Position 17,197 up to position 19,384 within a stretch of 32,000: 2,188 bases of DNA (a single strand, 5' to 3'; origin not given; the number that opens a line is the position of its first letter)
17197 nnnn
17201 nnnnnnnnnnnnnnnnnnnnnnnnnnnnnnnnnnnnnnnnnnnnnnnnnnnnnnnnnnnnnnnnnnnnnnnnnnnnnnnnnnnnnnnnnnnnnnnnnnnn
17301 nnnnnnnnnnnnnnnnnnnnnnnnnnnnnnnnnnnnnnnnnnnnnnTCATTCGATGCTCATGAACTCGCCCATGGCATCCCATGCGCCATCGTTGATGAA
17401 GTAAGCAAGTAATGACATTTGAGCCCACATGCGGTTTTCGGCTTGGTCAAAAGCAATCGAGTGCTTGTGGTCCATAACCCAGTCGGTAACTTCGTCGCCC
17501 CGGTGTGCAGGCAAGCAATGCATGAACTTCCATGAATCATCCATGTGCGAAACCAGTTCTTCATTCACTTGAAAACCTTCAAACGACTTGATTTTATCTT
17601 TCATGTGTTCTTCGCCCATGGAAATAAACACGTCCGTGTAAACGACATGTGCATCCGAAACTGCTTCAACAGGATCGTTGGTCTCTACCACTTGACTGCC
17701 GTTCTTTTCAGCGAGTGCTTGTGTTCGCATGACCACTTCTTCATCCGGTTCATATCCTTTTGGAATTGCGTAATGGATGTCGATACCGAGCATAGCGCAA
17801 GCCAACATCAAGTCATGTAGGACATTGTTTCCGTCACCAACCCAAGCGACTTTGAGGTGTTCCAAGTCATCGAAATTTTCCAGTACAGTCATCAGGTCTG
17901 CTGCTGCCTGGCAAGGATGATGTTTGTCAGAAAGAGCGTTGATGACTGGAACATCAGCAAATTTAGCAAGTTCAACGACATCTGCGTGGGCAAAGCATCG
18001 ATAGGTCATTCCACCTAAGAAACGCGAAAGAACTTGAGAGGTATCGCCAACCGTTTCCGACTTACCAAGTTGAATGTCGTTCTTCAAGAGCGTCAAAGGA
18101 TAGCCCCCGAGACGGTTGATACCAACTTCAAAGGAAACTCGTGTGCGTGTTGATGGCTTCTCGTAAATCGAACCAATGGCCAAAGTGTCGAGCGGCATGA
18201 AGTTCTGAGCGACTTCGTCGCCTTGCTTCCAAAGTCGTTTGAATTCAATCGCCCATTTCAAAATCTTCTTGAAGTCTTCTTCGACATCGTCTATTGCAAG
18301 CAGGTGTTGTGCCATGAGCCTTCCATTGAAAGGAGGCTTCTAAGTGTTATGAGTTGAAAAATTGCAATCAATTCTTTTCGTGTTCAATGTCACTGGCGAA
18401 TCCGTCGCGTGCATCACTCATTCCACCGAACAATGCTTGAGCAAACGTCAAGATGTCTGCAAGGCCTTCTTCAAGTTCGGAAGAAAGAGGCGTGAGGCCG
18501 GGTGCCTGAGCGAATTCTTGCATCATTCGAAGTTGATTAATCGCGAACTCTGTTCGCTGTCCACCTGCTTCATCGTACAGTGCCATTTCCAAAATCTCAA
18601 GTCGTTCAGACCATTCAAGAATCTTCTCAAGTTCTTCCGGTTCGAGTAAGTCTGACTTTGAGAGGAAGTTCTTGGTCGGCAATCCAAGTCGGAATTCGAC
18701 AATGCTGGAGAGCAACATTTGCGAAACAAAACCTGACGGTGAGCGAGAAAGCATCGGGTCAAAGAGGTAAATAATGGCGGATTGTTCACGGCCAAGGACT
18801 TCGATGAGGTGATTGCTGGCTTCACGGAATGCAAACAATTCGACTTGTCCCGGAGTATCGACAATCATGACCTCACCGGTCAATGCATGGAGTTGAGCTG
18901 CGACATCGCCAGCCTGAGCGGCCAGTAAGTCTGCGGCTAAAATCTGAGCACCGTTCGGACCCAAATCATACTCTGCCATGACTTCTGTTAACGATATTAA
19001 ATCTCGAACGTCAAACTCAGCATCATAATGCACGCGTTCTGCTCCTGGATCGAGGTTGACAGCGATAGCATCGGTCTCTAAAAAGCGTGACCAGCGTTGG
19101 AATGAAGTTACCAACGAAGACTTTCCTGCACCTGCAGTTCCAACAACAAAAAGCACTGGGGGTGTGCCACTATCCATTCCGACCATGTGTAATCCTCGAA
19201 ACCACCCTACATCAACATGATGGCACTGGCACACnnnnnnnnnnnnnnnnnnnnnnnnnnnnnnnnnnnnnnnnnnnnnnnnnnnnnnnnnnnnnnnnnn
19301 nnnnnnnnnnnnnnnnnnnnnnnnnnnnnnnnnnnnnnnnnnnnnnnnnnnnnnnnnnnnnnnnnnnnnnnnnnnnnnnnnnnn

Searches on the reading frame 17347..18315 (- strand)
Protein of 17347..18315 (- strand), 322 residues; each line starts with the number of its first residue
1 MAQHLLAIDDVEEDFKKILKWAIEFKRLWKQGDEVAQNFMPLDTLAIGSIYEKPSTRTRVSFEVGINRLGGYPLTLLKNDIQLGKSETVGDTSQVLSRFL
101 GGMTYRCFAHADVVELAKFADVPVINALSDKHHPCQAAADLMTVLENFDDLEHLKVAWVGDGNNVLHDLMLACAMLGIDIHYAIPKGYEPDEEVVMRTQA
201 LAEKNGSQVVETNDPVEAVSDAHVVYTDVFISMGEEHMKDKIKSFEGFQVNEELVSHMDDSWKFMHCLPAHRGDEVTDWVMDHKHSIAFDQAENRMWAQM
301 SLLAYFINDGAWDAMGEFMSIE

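Call 10: search_protein_families(library=pfam, proteins=[window:17347-18315:-], max_evalue=0.01)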
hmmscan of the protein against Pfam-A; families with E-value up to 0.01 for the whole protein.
window:17347-18315:- (322 aa): 2 families
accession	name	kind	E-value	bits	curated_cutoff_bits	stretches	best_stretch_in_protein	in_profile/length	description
PF00185.30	OTCace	-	1.9e-57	194.1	29.4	1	153-305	2-156/157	Aspartate/ornithine carbamoyltransferase, Asp/Orn binding domain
PF02729.26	OTCace_N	-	2e-37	129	29.9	1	3-146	1-148/148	Aspartate/ornithine carbamoyltransferase, carbamoyl-P binding domain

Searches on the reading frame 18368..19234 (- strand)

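Call 34: search_protein_families(library=pfam, proteins=[window:18368-19234:-], max_evalue=0.001)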
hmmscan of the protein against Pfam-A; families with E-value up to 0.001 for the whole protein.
window:18368-19234:- (288 aa): 3 families
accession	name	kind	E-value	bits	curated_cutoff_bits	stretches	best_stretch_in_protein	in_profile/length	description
PF03029.23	ATP_bind_1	-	3.2e-50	171.6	27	1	30-269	1-238/240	Conserved hypothetical ATP binding protein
PF13191.12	AAA_16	-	2e-05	25.6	32.6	1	21-159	20-139/167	AAA ATPase domain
PF03193.22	RsgA_GTPase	-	0.00027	21.3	30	0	27-64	108-144/174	RsgA GTPase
